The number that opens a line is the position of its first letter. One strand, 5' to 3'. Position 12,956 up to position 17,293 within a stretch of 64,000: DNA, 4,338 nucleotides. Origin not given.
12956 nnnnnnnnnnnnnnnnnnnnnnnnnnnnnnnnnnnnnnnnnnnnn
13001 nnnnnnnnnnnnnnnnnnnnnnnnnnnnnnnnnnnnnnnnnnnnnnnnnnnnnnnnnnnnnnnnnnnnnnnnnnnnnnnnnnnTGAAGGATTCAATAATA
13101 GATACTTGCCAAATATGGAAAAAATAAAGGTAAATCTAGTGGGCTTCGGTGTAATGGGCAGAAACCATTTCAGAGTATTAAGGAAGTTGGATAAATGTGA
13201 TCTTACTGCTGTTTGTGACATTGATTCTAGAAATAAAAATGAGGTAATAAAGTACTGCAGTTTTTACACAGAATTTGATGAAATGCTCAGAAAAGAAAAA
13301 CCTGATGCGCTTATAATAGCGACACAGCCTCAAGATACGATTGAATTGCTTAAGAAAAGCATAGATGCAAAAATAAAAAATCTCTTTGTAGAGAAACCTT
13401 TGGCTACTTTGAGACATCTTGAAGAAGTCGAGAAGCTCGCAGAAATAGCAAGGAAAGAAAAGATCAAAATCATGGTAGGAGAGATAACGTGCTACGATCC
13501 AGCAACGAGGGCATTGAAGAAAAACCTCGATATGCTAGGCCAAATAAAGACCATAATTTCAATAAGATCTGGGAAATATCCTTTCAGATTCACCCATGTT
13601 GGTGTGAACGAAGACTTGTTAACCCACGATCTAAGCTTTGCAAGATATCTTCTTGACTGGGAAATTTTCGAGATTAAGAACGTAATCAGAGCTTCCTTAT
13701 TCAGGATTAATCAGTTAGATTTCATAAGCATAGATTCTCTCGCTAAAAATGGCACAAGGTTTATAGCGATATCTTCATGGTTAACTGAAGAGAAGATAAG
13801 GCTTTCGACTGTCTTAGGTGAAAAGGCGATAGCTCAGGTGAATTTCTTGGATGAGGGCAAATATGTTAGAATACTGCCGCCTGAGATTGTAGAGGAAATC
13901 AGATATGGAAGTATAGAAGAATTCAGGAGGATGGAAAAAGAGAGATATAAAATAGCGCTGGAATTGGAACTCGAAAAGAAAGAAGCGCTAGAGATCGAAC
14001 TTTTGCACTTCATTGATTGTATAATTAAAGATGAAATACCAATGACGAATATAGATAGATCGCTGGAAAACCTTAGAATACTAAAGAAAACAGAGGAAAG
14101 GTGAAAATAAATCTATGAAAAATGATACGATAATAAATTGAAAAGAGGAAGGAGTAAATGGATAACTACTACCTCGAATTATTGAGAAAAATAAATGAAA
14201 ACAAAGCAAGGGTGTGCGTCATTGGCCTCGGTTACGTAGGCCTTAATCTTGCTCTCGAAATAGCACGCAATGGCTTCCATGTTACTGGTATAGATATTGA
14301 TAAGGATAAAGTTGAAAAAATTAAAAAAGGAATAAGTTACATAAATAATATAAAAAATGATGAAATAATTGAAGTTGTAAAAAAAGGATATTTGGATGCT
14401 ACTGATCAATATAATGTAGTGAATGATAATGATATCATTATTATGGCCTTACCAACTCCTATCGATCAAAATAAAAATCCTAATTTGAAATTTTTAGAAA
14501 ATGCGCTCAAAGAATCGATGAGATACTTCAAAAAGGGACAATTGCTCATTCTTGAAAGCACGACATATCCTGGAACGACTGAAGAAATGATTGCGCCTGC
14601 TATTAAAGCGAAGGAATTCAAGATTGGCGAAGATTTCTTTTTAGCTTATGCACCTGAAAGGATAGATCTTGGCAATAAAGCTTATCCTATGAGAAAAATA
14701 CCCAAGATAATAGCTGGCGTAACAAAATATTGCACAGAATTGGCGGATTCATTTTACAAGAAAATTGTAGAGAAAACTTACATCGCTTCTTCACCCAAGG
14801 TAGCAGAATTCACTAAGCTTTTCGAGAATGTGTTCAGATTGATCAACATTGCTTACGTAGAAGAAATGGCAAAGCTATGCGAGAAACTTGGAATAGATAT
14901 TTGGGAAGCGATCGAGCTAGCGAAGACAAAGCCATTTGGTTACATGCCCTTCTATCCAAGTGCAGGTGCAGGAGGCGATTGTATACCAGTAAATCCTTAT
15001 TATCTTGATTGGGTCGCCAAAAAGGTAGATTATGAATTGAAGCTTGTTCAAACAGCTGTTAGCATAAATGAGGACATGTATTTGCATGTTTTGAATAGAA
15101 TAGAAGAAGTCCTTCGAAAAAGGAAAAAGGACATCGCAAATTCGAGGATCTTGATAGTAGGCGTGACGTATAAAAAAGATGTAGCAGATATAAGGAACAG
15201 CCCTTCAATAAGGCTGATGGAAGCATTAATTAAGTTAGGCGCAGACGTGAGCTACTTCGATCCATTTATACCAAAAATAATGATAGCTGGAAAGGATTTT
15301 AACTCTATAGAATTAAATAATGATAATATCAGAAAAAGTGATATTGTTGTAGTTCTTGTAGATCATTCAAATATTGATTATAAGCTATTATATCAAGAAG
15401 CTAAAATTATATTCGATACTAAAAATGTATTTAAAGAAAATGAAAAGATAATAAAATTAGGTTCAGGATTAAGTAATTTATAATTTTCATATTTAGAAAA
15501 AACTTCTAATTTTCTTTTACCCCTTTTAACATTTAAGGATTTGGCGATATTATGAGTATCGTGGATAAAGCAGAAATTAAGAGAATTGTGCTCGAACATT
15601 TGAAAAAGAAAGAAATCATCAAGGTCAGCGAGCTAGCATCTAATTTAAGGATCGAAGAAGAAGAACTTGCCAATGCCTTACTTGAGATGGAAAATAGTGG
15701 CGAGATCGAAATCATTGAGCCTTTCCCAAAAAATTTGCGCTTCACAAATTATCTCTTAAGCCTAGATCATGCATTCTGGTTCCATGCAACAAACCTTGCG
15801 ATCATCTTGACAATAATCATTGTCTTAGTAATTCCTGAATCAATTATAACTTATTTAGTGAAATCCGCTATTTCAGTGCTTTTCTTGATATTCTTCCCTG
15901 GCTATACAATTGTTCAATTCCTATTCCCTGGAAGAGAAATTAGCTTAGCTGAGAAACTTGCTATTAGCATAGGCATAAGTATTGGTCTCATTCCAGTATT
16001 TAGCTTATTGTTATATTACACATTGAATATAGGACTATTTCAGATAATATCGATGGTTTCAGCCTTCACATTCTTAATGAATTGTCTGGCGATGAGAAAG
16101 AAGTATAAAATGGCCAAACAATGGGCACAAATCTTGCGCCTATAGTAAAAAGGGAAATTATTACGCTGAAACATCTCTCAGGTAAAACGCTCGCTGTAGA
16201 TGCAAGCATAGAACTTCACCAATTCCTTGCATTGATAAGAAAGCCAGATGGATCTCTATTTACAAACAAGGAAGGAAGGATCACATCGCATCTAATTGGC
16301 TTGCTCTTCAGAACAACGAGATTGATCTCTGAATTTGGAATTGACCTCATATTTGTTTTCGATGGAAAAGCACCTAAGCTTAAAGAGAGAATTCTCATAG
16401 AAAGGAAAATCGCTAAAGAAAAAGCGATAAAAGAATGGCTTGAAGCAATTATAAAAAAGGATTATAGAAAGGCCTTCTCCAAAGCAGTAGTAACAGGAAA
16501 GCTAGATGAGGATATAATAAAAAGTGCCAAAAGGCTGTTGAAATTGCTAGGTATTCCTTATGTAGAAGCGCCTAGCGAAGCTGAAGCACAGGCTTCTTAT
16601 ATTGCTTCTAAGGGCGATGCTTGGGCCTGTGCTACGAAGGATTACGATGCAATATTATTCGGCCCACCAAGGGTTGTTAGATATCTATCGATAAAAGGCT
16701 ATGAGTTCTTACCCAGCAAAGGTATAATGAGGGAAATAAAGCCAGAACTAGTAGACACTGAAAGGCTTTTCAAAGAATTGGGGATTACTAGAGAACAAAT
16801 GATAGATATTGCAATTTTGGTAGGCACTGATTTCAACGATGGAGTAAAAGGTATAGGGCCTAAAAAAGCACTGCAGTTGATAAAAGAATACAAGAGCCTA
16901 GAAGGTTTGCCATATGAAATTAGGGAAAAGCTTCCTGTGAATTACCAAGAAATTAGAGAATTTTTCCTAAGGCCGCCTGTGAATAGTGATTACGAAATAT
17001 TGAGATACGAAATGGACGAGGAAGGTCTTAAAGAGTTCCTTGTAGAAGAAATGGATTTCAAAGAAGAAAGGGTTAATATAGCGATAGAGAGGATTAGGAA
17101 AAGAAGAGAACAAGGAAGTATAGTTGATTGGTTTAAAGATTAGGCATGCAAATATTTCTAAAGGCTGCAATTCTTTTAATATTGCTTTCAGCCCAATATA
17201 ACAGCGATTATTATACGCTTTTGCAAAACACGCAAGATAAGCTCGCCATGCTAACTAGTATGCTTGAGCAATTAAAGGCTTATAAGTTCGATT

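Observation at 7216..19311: Predicted UDP-2,3-diamino-2,3-dideoxy-uronic-acid-type pathway plus an ATP-grasp enzyme in a Sulfolobales-like archaeon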

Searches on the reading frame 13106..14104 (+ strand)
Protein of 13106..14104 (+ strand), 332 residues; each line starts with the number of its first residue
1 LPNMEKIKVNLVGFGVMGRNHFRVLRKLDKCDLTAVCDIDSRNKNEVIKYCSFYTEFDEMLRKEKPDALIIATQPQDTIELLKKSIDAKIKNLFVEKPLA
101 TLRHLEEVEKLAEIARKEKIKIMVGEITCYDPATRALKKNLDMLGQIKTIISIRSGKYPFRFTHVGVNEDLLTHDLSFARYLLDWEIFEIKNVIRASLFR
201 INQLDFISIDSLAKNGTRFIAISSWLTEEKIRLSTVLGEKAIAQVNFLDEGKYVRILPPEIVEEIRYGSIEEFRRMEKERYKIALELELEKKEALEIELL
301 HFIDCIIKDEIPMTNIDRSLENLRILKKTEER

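Call 4: search_protein_families(library=pfam, proteins=[window:13106-14104:+], max_evalue=0.01)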
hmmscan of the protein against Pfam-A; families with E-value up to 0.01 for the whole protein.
window:13106-14104:+ (332 aa): 4 families
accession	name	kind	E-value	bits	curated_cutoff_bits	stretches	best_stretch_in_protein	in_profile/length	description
PF01408.29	GFO_IDH_MocA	-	6.6e-20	72.4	24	1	7-125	1-119/120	Oxidoreductase family, NAD-binding Rossmann fold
PF00044.30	Gp_dh_N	-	2.8e-05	24.8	31.7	1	7-82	1-73/101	Glyceraldehyde 3-phosphate dehydrogenase, NAD binding domain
PF01053.26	Cys_Met_Meta_PP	-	0.001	18.1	27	1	53-143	100-191/381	Cys/Met metabolism PLP-dependent enzyme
PF01113.26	DapB_N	-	0.0041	17.6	25.6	0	7-91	1-93/124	Dihydrodipicolinate reductase, N-terminus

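Call 5: search_protein_families(library=ncbifam, proteins=[window:13106-14104:+], max_evalue=0.001)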
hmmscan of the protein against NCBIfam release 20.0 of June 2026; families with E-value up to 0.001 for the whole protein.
window:13106-14104:+ (332 aa): 9 families
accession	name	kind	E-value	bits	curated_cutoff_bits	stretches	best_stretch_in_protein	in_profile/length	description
NF040723.1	UDP-GlcNAcDh_Arch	equivalog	9.4e-40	137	450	1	7-268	1-258/302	UDP-N-acetylglucosamine 3-dehydrogenase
TIGR04380.1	myo_inos_iolG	equivalog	5.7e-21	74.7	355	1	6-191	1-193/330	inositol 2-dehydrogenase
NF052679.1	InsChiInosDhIolG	equivalog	3.9e-12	45.9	540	1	7-184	3-186/343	bifunctional inositol 2-dehydrogenase/D-chiro-inositol 1-dehydrogenase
NF058561.1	BT_2158_fam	equivalog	1.3e-07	30.6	750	1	8-127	35-155/487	glycoside 3-dehydrogenase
NF058563.1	BT_2159_fam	equivalog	7.9e-07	28.4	650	1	7-113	1-110/350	disaccharide 3-dehydrogenase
NF007574.0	PRK10206.1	equivalog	3.3e-06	26.4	352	1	7-155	3-151/345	oxidoreductase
NF041392.1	XylDh_Gfo6_Halo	equivalog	1.2e-05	24.3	350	1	5-141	15-155/350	D-xylose 1-dehydrogenase Gfo6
NF006095.0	PRK08247.1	equivalog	0.00013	20.9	585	1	50-133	101-180/369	methionine biosynthesis PLP-dependent protein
NF052479.1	LevoglcsnDh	equivalog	0.00016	20.5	650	0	4-155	1-159/386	levoglucosan dehydrogenase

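Call 9: search_solved_structures(query=window:13106-14104:+, max_evalue=0.001)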
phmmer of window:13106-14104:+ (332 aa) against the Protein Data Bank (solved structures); distinct sequences matched with E-value up to 0.001: 27.
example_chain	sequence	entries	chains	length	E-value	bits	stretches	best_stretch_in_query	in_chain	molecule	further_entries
3c1a_A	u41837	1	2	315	8.4e-11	45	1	3-180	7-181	Putative oxidoreductase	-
4mie_A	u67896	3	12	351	1.3e-09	41.2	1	7-191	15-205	Inositol 2-dehydrogenase/D-chiro-inositol 3-dehydrogenase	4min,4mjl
4mio_A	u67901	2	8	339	1.5e-09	40.9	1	7-191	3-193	Inositol 2-dehydrogenase/D-chiro-inositol 3-dehydrogenase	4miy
3ezy_A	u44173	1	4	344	4.5e-08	36.1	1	7-190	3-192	Dehydrogenase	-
9m37_A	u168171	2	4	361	1.3e-07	34.6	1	7-161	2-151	P581a DgpA2 and isoorientin complex structure | Gfo/Idh/MocA family protein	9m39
4hkt_A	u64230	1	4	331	1.5e-06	31.1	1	7-190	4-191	Inositol 2-dehydrogenase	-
3uuw_A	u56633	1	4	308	1.5e-06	31.1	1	4-328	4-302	Putative oxidoreductase with NAD(P)-binding Rossmann-fold domain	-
8tdf_A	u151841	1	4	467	1.6e-06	31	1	8-136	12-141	Dehydrogenase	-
8zn9_A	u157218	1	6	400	2.2e-06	30.5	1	6-161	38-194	Oxidoreductase, putative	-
8tdh_A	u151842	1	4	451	2.5e-06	30.3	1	8-136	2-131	Predicted dehydrogenases and related proteins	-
3m2t_A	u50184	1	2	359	3.2e-06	30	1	4-138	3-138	Probable dehydrogenase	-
3e18_A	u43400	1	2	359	3.5e-06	29.8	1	4-137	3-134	oxidoreductase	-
3ec7_A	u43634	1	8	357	3.7e-06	29.8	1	7-184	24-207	Putative Dehydrogenase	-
8qc2_A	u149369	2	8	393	1.6e-05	27.7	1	5-160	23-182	Gfo/Idh/MocA family oxidoreductase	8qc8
3ip3_A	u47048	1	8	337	2e-05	27.4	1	51-123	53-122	Oxidoreductase, putative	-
3q2i_A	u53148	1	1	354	0.00022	23.9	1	5-118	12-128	dehydrogenase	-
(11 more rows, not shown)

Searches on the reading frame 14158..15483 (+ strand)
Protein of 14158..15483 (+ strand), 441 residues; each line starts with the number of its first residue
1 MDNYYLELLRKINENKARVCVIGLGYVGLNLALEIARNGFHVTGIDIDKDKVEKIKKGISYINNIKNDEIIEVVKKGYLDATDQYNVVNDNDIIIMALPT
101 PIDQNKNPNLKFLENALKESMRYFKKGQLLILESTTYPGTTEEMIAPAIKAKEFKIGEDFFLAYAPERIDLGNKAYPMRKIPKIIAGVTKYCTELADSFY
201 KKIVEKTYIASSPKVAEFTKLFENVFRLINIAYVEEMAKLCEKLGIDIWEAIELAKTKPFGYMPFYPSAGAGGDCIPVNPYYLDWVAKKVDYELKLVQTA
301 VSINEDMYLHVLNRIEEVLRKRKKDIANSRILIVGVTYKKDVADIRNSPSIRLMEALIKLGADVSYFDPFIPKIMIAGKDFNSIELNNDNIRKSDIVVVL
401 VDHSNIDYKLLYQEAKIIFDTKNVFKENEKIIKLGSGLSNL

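Call 4: search_protein_families(library=pfam, proteins=[window:14158-15483:+], max_evalue=0.01)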
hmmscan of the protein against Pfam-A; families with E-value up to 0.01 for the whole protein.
window:14158-15483:+ (441 aa): 15 families
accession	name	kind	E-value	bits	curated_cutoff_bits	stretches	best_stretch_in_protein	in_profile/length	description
PF03721.20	UDPG_MGDP_dh_N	-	1.2e-42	146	27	1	18-194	2-181/187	UDP-glucose/GDP-mannose dehydrogenase family, NAD binding domain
PF00984.24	UDPG_MGDP_dh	-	4.5e-28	97.6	25.4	1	215-305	2-93/94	UDP-glucose/GDP-mannose dehydrogenase family, central domain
PF03720.21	UDPG_MGDP_dh_C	-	1.9e-21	76.8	30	1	332-426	1-102/103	UDP-glucose/GDP-mannose dehydrogenase family, UDP binding domain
PF03446.21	NAD_binding_2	-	2.5e-09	37.8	21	1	19-151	2-109/161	NAD binding domain of 6-phosphogluconate dehydrogenase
PF02737.24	3HCDH_N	-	1e-05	26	22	1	19-98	2-86/180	3-hydroxyacyl-CoA dehydrogenase, NAD binding domain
PF02254.24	TrkA_N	-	0.00012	22.8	23.8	1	19-63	1-46/116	TrkA-N domain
PF01262.27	AlaDh_PNT_C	-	0.00014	21.8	23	1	15-100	27-102/214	Alanine dehydrogenase/PNT, C-terminal domain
PF03807.23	F420_oxidored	-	0.00031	21.7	21.6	1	18-100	1-69/94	NADP oxidoreductase coenzyme F420-dependent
PF01210.29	NAD_Gly3P_dh_N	-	0.00047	20.6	23.1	1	19-101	2-80/158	NAD-dependent glycerol-3-phosphate dehydrogenase N-terminus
PF02558.23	ApbA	-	0.0014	18.7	22.2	1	19-76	1-57/150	Ketopantoate reductase PanE/ApbA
PF01266.30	DAO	-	0.0014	18.7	27.9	1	18-46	1-29/353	FAD dependent oxidoreductase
PF02826.25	2-Hacid_dh_C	-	0.0034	17.2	25.1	0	15-59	35-80/178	D-isomer specific 2-hydroxyacid dehydrogenase, NAD binding domain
PF07992.20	Pyr_redox_2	-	0.0036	17.2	26.1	0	16-50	142-176/291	Pyridine nucleotide-disulphide oxidoreductase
PF13847.12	Methyltransf_31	-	0.0043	17.2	27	0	24-152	14-125/145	Methyltransferase domain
PF00899.27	ThiF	-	0.008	15.8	28.1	0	16-53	20-56/238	ThiF family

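Call 5: search_protein_families(library=ncbifam, proteins=[window:14158-15483:+], max_evalue=0.001)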
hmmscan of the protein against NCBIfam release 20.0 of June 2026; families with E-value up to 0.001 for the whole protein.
window:14158-15483:+ (441 aa): 17 families
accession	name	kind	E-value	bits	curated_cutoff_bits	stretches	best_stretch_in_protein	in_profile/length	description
TIGR03026.1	NDP-sugDHase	subfamily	3.2e-121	404.9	189.8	1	18-423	2-413/413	nucleotide sugar dehydrogenase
NF040825.1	UDPMaNacDH_Arch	equivalog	1.6e-78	264.4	750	1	18-428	2-404/418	UDP-N-acetyl-D-mannosamine dehydrogenase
NF008286.0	PRK11064.1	equivalog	8.6e-72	242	459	1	17-425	4-419/420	UDP-N-acetyl-D-mannosamine dehydrogenase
NF011729.0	PRK15182.1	equivalog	8.3e-61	206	592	1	16-406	6-391/425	Vi polysaccharide biosynthesis UDP-N-acetylglucosamine C-6 dehydrogenase TviB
NF041297.1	UDPGDh_AglM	equivalog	4.4e-52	177.4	670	1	18-431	2-423/429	UDP-glucose 6-dehydrogenase AglM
NF047673.2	TeichurnBiosyTuaD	equivalog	1.7e-41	142.8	700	1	18-428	3-417/439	UDP-glucose 6-dehydrogenase TuaD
NF011631.0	PRK15057.1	equivalog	1.4e-13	50.8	757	1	19-283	3-261/388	UDP-glucose 6-dehydrogenase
NF042925.1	FHMPC_DH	equivalog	1.1e-06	28.2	500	1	18-102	2-89/304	5-formyl-3-hydroxy-2-methylpyridine 4-carboxylate 5-dehydrogenase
TIGR03911.1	pyrrolys_PylD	equivalog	1.2e-06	27.9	150.05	1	15-90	142-219/266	3-methylornithyl-N6-L-lysine dehydrogenase PylD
TIGR01505.1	tartro_sem_red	equivalog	2.8e-06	26.8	340.75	0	19-55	2-38/291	2-hydroxy-3-oxopropionate reductase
NF043037.1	ThreonDh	equivalog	5.4e-06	26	350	1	16-57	2-43/297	L-threonate dehydrogenase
NF008592.0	PRK11559.1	equivalog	6.2e-05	22.4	397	0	59-248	26-200/296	2-hydroxy-3-oxopropionate reductase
NF006765.0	PRK09287.1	equivalog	0.00017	20.6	413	1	15-68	2-55/476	NADP-dependent phosphogluconate dehydrogenase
NF006143.0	PRK08293.1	equivalog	0.00019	20.9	312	1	17-104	5-99/291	3-hydroxyacyl-CoA dehydrogenase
NF012005.0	PRK15461.1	equivalog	0.0002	20.7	348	0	17-57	2-43/298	sulfolactaldehyde 3-reductase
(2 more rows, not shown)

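Call 34: search_solved_structures(query=window:14158-15483:+, max_evalue=1e-20)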
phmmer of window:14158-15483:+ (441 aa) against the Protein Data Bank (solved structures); distinct sequences matched with E-value up to 1e-20: 11.
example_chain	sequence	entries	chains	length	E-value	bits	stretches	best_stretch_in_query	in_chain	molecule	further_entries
3ojl_A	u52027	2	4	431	1.2e-61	211.8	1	17-428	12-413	Cap5O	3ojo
4r16_A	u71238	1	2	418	4e-59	203.6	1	18-427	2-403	418aa long hypothetical UDP-N-acetyl-D-mannosaminuronic acid dehydrogenase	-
3g79_A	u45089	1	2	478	5.5e-46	160.3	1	14-428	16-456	NDP-N-acetyl-D-galactosaminuronic acid dehydrogenase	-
4xr9_A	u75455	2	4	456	1.2e-43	152.6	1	17-375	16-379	CalS8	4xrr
3gg2_A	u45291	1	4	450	3.4e-32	114.9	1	19-373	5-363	Sugar dehydrogenase, UDP-glucose/GDP-mannose dehydrogenase family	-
3vtf_A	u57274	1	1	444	6e-31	110.8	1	15-429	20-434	UDP-glucose 6-dehydrogenase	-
1mfz_A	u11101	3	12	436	1.1e-25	93.4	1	18-389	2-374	GDP-mannose 6-dehydrogenase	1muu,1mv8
4a7p_A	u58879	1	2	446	3.6e-25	91.7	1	16-370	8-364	UDP-GLUCOSE DEHYDROGENASE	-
2y0e_A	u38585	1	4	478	5.4e-24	87.9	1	18-371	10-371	UDP-GLUCOSE DEHYDROGENASE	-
2y0c_A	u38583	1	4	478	9.6e-23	83.7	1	18-371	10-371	UDP-GLUCOSE DEHYDROGENASE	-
2y0d_A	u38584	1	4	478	9.6e-23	83.7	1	18-371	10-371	UDP-GLUCOSE DEHYDROGENASE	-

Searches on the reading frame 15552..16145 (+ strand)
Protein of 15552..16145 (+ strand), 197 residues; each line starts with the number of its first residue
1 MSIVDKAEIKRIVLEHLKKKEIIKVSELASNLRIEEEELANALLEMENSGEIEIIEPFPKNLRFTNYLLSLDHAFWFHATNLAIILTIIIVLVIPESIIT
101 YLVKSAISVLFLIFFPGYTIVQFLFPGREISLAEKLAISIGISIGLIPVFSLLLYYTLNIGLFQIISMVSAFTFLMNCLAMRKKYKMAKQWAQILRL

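Call 4: search_protein_families(library=pfam, proteins=[window:15552-16145:+], max_evalue=0.01)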
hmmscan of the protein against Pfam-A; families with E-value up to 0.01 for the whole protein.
window:15552-16145:+ (197 aa): 1 family
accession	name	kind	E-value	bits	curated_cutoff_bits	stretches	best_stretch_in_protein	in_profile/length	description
PF07760.16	DUF1616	-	1.1e-14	54.8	31.6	1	84-191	4-124/307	Protein of unknown function (DUF1616)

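Call 5: search_protein_families(library=ncbifam, proteins=[window:15552-16145:+], max_evalue=0.001)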
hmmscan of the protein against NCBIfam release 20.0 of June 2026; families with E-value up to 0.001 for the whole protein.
window:15552-16145:+ (197 aa): 0 families

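Call 57: search_protein_families(library=ncbifam, proteins=[window:15552-16145:+], max_evalue=0.00001)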
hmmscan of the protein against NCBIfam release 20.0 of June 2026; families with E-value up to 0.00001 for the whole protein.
window:15552-16145:+ (197 aa): 0 families

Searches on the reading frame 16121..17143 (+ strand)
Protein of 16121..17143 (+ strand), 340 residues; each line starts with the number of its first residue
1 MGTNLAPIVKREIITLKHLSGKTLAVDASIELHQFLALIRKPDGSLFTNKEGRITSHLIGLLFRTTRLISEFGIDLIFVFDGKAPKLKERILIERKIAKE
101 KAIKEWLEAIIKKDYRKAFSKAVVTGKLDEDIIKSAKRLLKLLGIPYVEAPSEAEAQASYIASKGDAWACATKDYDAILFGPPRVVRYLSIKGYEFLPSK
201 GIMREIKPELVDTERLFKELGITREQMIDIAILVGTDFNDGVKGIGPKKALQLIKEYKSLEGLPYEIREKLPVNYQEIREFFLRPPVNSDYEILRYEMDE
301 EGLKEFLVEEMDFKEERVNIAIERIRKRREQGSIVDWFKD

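Call 4: search_protein_families(library=pfam, proteins=[window:16121-17143:+], max_evalue=0.01)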
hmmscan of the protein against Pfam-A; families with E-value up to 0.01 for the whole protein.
window:16121-17143:+ (340 aa): 3 families
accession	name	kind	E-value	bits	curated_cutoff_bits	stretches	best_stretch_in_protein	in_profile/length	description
PF00867.23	XPG_I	-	8.7e-26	90.6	24.9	1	144-237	1-89/89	XPG I-region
PF00752.23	XPG_N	-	1.7e-15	57.8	22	1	14-100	19-99/101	XPG N-terminal domain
PF01367.25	5_3_exonuc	-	1.9e-08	35.1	40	1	223-269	2-50/97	5'-3' exonuclease, C-terminal SAM fold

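Call 5: search_protein_families(library=ncbifam, proteins=[window:16121-17143:+], max_evalue=0.001)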
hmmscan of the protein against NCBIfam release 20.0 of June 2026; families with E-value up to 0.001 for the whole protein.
window:16121-17143:+ (340 aa): 7 families
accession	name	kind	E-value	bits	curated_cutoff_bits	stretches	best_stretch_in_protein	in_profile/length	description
TIGR03674.1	fen_arch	equivalog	1.1e-120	402.8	351.95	1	1-338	1-338/338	flap endonuclease-1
TIGR00600.1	rad2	subfamily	1.2e-34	120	1204.4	2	130-263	776-899/1039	DNA excision repair protein (rad2)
NF004397.1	PRK05755.1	equivalog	1.5e-10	40.3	720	1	204-268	150-216/889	DNA polymerase I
TIGR00593.1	pola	equivalog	8.3e-10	37.7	600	1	207-270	153-218/890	DNA polymerase I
NF007017.0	PRK09482.1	equivalog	6.9e-09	35.6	261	1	192-266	133-211/257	flap endonuclease Xni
NF011547.0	PRK14976.1-4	equivalog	1.8e-08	34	305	1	211-263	163-218/291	5'-3' exonuclease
NF011546.0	PRK14976.1-3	equivalog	4.3e-05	22.9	347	1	210-264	165-221/297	5'-3' exonuclease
